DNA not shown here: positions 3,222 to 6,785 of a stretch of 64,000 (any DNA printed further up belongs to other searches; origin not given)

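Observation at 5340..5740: In-frame AT-rich cassette of ~400 bp replacing the Arch-domain region of a GC-rich DinG/XPD helicase gene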

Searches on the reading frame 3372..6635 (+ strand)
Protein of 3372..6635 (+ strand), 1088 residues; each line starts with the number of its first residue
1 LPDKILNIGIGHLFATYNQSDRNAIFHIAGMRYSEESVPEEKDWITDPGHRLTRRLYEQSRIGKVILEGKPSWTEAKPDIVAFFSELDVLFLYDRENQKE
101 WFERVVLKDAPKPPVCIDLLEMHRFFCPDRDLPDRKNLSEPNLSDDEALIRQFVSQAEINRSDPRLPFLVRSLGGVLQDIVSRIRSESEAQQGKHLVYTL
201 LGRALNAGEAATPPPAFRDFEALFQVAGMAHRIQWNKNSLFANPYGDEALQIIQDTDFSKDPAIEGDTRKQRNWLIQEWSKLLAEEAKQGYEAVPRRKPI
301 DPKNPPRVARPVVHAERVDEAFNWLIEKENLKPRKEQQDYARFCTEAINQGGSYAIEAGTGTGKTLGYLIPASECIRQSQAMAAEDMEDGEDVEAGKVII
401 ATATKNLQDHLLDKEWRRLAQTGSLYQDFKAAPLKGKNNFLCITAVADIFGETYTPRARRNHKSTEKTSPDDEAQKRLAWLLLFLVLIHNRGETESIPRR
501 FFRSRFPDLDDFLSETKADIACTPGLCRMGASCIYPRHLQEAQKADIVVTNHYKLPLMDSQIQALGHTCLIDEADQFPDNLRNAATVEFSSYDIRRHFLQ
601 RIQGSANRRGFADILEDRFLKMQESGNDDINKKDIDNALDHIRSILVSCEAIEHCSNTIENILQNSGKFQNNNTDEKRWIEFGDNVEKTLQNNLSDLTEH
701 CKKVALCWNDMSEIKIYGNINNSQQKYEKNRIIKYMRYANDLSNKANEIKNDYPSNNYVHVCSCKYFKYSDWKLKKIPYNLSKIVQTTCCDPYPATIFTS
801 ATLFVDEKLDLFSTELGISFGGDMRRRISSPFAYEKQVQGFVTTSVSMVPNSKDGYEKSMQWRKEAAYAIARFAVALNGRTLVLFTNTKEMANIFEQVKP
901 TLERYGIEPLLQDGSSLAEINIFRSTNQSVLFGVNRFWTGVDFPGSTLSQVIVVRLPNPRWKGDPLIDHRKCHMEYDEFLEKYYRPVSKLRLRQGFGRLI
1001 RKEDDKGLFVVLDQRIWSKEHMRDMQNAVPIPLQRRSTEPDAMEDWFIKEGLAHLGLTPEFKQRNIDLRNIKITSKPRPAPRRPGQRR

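Call 4: search_protein_families(library=pfam, proteins=[window:3372-6635:+], max_evalue=0.1)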
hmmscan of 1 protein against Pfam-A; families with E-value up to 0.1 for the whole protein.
window:3372-6635:+ (1088 aa): 3 families
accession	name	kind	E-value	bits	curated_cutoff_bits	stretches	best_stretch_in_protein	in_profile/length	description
PF13307.12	Helicase_C_2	-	5.7e-28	98.5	25.3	1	873-1030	4-168/170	Helicase C-terminal domain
PF00270.35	DEAD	-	4e-06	27.1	26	1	345-413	8-63/167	DEAD/DEAH box helicase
PF04851.21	ResIII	-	0.095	13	22.5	0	331-421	2-78/164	Type III restriction enzyme, res subunit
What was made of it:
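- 3372..6638 (+): Complete DinG/XPD-family helicase gene (1088 aa from TTG 3372; automatic callers start close orthologues at the equivalent of ATG 3462). Pfam Helicase_C_2 5.7e-28 and DEAD 4e-06 (call 4).
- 3372..4331 (+): N-terminal extension of about 320 aa. It is possibly a degenerate (pseudo-)exonuclease-like domain. The first 30 aa (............) are conserved in distant homologues. No Pfam RNase_T hit (call 4).
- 5988..6461 (+): Helicase domain 2 (Pfam Helicase_C_2, aa 873-1030). Call 4.
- On XPD/DinG-family SF2 iron-sulfur helicase: Pfam DEAD 4e-06, above its cut-off (call 4). Pfam PF13307, 5.7e-28, 98.5 bits against a cut-off of 25.3, aa 873-1030 (call 4).
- On pExoDinG (N-terminal pseudo-exonuclease DinG): There is no RNase_T Pfam hit (call 4).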

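Call 6: find_homologous_proteins(query=window:3372-6635:+)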
Query window:3372-6635:+ (1088 aa): 325 proteins with E <= 0.001 among 8000 candidates; the best 120 are listed.
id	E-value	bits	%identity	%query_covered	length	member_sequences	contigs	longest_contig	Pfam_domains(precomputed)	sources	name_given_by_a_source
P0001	0.0e+0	2327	94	97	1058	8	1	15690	PF00270.36,PF13307.13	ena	-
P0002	0.0e+0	2102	86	97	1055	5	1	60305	PF00270.36,PF13307.13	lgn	-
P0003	0.0e+0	1906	79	97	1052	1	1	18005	PF00270.36,PF13307.13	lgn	-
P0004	0.0e+0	1843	77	97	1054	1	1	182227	PF00270.36,PF13307.13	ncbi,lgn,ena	-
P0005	0.0e+0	1536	64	100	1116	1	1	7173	PF00270.36,PF13307.13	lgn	-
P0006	0.0e+0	1488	63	97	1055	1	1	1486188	PF00270.36,PF13307.13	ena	-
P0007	0.0e+0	1473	63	97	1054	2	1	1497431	PF00270.36,PF13307.13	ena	-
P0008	0.0e+0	1446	61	100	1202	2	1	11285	PF00270.36,PF13307.13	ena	-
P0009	0.0e+0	1444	61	97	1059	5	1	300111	PF00270.36,PF13307.13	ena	-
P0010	0.0e+0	1284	56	100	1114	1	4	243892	PF00270.36,PF13307.13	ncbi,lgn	-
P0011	0.0e+0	1242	56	99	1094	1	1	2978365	PF00270.36,PF13307.13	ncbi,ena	-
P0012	0.0e+0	1240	55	100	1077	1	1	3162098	PF00270.36,PF13307.13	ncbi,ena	-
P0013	0.0e+0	1216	63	79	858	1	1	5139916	PF00270.36,PF13307.13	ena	-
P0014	0.0e+0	1214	56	74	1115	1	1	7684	PF00270.36,PF13307.13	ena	-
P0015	0.0e+0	1199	55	96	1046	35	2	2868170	PF00270.36,PF13307.13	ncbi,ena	-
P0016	0.0e+0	1183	54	96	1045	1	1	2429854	PF00270.36,PF13307.13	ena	-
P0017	0.0e+0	1178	54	96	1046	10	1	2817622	PF00270.36,PF13307.13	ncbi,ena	-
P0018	3.9e-290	983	50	69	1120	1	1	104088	PF00270.36,PF13307.13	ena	-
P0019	8.2e-290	982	48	70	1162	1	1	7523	PF00270.36,PF13307.13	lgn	-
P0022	7.6e-232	790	44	83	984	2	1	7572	PF00270.36,PF13307.13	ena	-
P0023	1.4e-218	747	40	98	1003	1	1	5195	PF00270.36,PF13307.13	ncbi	-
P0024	6.1e-218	744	40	98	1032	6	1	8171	PF00270.36,PF13307.13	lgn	-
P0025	6.3e-215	734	40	98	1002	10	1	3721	PF00270.36,PF13307.13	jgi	-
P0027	1.5e-210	720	39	98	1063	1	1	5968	PF00270.36,PF13307.13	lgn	-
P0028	1.1e-184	634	37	97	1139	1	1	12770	PF00270.36,PF13307.13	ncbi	-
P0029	1.1e-180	621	37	97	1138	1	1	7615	PF00270.36,PF13307.13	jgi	jgi:ATP-dependent DNA helicase DinG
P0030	3.3e-166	573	37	70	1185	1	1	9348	PF00929.32,PF00270.36,PF13307.13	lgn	-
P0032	3.6e-159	550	36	73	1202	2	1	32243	PF00270.36,PF13307.13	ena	-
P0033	6.9e-158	546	37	69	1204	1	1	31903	PF00270.36,PF13307.13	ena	-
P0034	8.5e-154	532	35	72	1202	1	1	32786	PF00270.36,PF13307.13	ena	-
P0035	7.0e-147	509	34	98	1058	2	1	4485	PF00270.36,PF13307.13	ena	-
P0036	2.0e-146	508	33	98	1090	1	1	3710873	PF00270.36,PF13307.13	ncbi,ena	-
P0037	1.1e-138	482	34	70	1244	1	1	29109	PF00270.36,PF13307.13,PF04851.22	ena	-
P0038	6.6e-135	469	35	68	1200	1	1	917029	PF00270.36,PF13307.13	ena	-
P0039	1.1e-129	452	35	68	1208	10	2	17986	PF00270.36,PF13307.13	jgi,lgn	-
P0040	1.4e-123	432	31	98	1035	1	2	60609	PF00270.36,PF13307.13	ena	-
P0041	5.0e-113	397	33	69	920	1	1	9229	PF00270.36,PF13307.13,PF04851.22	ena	-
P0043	5.9e-83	297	32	68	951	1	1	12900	PF00270.36,PF13307.13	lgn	-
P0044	3.4e-50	189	27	66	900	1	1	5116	PF00270.36,PF13307.13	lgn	-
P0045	4.8e-49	185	28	64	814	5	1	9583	PF06733.22,PF00270.36,PF13307.13,PF04851.22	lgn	-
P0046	8.3e-47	178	27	66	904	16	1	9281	PF00270.36,PF13307.13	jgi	jgi:ATP-dependent DNA helicase DinG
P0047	5.4e-46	175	27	66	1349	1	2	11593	PF27542.1,PF00270.36,PF13307.13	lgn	-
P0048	1.5e-43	167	27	65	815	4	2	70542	PF06733.22,PF00270.36,PF13307.13,PF00271.38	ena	-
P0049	3.0e-42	163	26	65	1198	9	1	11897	PF13412.13,PF00270.36,PF13307.13,PF04851.22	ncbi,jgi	jgi:ATP-dependent DNA helicase DinG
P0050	1.3e-41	161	27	66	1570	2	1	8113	PF00270.36,PF22557.3,PF13307.13,PF14493.13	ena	-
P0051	6.1e-41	158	32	23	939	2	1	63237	PF00929.32,PF00270.36,PF13307.13,PF00271.38,PF04851.22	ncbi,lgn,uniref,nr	ncbi:ATP-dependent DNA helicase DinG [Salipaludibacillus sp. CUR1]|uniref:ATP-dependent DNA helicase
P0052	1.0e-40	158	27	64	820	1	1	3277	PF06733.22,PF00270.36,PF13307.13,PF00271.38,PF04851.22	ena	-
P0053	1.8e-40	157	27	65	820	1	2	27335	PF06733.22,PF00270.36,PF13307.13,PF00271.38,PF04851.22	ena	-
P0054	5.3e-40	155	26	65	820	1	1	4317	PF06733.22,PF00270.36,PF13307.13,PF00271.38,PF04851.22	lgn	-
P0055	7.9e-40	155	26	65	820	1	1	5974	PF06733.22,PF00270.36,PF13307.13,PF00271.38,PF04851.22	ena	-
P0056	9.4e-40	154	26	65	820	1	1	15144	PF06733.22,PF00270.36,PF13307.13,PF00271.38,PF04851.22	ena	-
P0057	9.5e-40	154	26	65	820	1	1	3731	PF06733.22,PF00270.36,PF13307.13,PF00271.38,PF04851.22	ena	-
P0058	9.6e-40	154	26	65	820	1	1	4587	PF06733.22,PF00270.36,PF13307.13,PF00271.38,PF04851.22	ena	-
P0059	1.1e-39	154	26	65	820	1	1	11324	PF06733.22,PF00270.36,PF13307.13,PF00271.38,PF04851.22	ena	-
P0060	1.1e-39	154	26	65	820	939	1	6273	PF06733.22,PF00270.36,PF13307.13,PF00271.38,PF04851.22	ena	-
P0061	1.2e-39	154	26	65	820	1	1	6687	PF06733.22,PF00270.36,PF13307.13,PF00271.38,PF04851.22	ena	-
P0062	1.5e-39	154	26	65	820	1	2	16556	PF06733.22,PF00270.36,PF13307.13,PF00271.38,PF04851.22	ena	-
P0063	1.6e-39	154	27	65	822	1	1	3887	PF06733.22,PF00270.36,PF13307.13,PF00271.38,PF04851.22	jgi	-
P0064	1.7e-39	154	25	65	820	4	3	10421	PF06733.22,PF00270.36,PF13307.13,PF00271.38,PF04851.22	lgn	-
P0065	1.7e-39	154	26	65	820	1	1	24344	PF06733.22,PF00270.36,PF13307.13,PF00271.38,PF04851.22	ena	-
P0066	1.7e-39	154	25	65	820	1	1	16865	PF06733.22,PF00270.36,PF13307.13,PF00271.38,PF04851.22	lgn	-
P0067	2.5e-39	153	26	63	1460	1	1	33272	PF00270.36,PF22557.3,PF13307.13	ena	-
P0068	4.1e-39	152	27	65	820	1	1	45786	PF06733.22,PF00270.36,PF13307.13,PF00271.38,PF04851.22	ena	-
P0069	4.6e-39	152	26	65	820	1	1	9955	PF06733.22,PF00270.36,PF13307.13,PF00271.38,PF04851.22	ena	-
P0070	5.0e-39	152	26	65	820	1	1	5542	PF06733.22,PF00270.36,PF13307.13,PF00271.38,PF04851.22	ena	-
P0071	6.6e-39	152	25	65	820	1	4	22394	PF06733.22,PF00270.36,PF13307.13,PF00271.38,PF04851.22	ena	-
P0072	1.3e-38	151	26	65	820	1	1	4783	PF06733.22,PF00270.36,PF13307.13,PF00271.38,PF04851.22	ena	-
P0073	1.3e-38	151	26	65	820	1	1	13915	PF06733.22,PF00270.36,PF13307.13,PF00271.38,PF04851.22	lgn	-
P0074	1.3e-38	151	26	65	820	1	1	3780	PF06733.22,PF00270.36,PF13307.13,PF00271.38,PF04851.22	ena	-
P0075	1.6e-38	150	26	65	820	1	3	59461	PF06733.22,PF00270.36,PF13307.13,PF00271.38,PF04851.22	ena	-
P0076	1.7e-38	150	25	65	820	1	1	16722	PF06733.22,PF00270.36,PF13307.13,PF00271.38,PF04851.22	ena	-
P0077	2.5e-38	150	25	64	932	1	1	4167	PF00929.32,PF00270.36,PF13482.13,PF13307.13,PF00271.38,PF04851.22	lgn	-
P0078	2.6e-38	150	25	65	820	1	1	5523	PF06733.22,PF00270.36,PF13307.13,PF00271.38,PF04851.22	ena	-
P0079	2.8e-38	149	26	65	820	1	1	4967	PF06733.22,PF00270.36,PF13307.13,PF00271.38,PF04851.22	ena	-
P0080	3.0e-38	149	26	65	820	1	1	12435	PF06733.22,PF00270.36,PF13307.13,PF00271.38,PF04851.22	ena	-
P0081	3.0e-38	149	26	65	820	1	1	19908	PF06733.22,PF00270.36,PF13307.13,PF00271.38,PF04851.22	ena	-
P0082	3.5e-38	149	26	65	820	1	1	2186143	PF06733.22,PF00270.36,PF13307.13,PF00271.38,PF04851.22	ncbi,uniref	ncbi:ATP-dependent DNA helicase [Fusobacterium canifelinum]|uniref:ATP-dependent DNA helicase n=1 Ta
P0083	3.9e-38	149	26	65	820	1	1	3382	PF06733.22,PF00270.36,PF13307.13,PF00271.38,PF04851.22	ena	-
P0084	5.8e-38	148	25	66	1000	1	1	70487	PF00929.32,PF00270.36,PF13307.13,PF21762.4,PF04851.22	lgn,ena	-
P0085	6.5e-38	148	26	65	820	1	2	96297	PF06733.22,PF00270.36,PF13307.13,PF04851.22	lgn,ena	-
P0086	8.7e-38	148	26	65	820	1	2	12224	PF06733.22,PF00270.36,PF13307.13,PF04851.22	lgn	-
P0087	9.3e-38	148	26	65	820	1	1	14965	PF06733.22,PF00270.36,PF13307.13,PF04851.22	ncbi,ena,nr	nr:ATP-dependent DNA helicase [Fusobacterium nucleatum]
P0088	9.5e-38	148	25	65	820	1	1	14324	PF06733.22,PF00270.36,PF13307.13,PF00271.38,PF04851.22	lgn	-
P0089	9.8e-38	148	26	65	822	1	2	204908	PF06733.22,PF00270.36,PF13307.13,PF04851.22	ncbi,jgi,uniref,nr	ncbi:putative DnaQ family exonuclease/DinG family helicase [Fusobacterium nucleatum subsp. nucleatum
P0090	1.5e-37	147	26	65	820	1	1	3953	PF06733.22,PF00270.36,PF13307.13,PF04851.22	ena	-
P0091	1.9e-37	147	25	67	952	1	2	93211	PF00929.32,PF00270.36,PF13307.13,PF04851.22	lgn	-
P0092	2.4e-37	146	26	65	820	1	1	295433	PF06733.22,PF00270.36,PF13307.13,PF04851.22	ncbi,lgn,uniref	ncbi:ATP-dependent DNA helicase [Fusobacterium nucleatum]|uniref:ATP-dependent DNA helicase n=1 Tax=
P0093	3.7e-37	146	26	65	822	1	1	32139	PF06733.22,PF00270.36,PF13307.13,PF04851.22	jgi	-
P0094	1.1e-36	144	26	65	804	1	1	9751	PF06733.22,PF00270.36,PF13307.13,PF00271.38,PF04851.22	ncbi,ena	-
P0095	1.7e-36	144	26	66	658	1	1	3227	PF00270.36,PF13307.13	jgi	jgi:ATP-dependent DNA helicase DinG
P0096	1.8e-36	143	26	64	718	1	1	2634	PF06733.22,PF00270.36,PF13307.13,PF04851.22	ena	-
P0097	6.5e-36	142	27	66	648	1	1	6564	PF00270.36,PF13307.13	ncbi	-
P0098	1.5e-35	140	26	69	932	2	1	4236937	PF06733.22,PF00929.32,PF00270.36,PF13307.13,PF00271.38,PF04851.22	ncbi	ncbi:ATP-dependent DNA helicase DinG [Schinkia sp. CFF1]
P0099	2.5e-35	140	27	66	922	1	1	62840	PF06733.22,PF00929.32,PF00270.36,PF13307.13,PF00271.38,PF04851.22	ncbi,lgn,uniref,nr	ncbi:ATP-dependent DNA helicase DinG [Evansella vedderi]|uniref:3'-5' exonuclease DinG n=1 Tax=Evans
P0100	5.1e-35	139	32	25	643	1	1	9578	PF00270.36,PF13307.13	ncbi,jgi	ncbi:MAG: ATP-dependent DNA helicase [Gallionella sp.]|jgi:ATP-dependent DNA helicase DinG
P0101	9.7e-35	138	25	64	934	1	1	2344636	PF06733.22,PF00929.32,PF00270.36,PF13307.13,PF00271.38,PF04851.22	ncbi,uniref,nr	ncbi:ATP-dependent DNA helicase DinG [Bacillus sp. Marseille-P3661]|uniref:ATP-dependent DNA helicas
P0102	1.0e-34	138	25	66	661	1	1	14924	PF00270.36,PF13307.13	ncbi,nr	ncbi:MAG: ATP-dependent DNA helicase [Gallionella sp.]|nr:ATP-dependent DNA helicase [Gallionella sp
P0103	1.3e-34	137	26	66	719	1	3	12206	PF00270.36,PF13307.13,PF00271.38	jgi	jgi:Rad3-related DNA helicase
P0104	2.7e-34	136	31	25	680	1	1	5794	PF00270.36,PF13307.13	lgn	-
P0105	3.9e-34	136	25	63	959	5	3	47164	PF00929.32,PF00270.36,PF13307.13,PF04851.22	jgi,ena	-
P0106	4.0e-34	136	31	25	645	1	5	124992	PF00270.36,PF13307.13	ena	-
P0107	4.8e-34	135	24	66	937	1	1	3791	PF00929.32,PF00270.36,PF13307.13,PF04851.22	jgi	jgi:ATP-dependent DNA helicase DinG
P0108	6.9e-34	135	24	66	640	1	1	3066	PF00270.36,PF13307.13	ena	-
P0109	9.6e-34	134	24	66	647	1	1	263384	PF00270.36,PF13307.13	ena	-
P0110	1.4e-33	134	31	25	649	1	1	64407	PF00270.36,PF13307.13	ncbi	-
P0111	1.4e-33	134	26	65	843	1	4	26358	PF06733.22,PF00270.36,PF13307.13,PF04851.22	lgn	-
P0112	2.6e-33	133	31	26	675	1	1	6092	PF00270.36,PF13307.13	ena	-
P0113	3.7e-33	133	27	28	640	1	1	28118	PF00270.36,PF13307.13,PF04851.22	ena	-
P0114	3.9e-33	132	26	66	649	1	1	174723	PF00270.36,PF13307.13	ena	-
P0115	7.2e-33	132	27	28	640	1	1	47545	PF00270.36,PF13307.13,PF04851.22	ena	-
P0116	7.7e-33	132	27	28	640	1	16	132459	PF00270.36,PF13307.13,PF04851.22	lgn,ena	-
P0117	7.8e-33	131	24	66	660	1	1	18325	PF00270.36,PF13307.13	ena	-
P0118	8.9e-33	131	25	66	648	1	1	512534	PF00270.36,PF13307.13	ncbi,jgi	ncbi:MAG: ATP-dependent DNA helicase [Gallionella sp.]|jgi:ATP-dependent DNA helicase DinG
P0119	9.2e-33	131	30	25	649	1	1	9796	PF00270.36,PF13307.13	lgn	-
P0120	1.2e-32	131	24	64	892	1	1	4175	PF06733.22,PF00270.36,PF13307.13,PF00271.38,PF04851.22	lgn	-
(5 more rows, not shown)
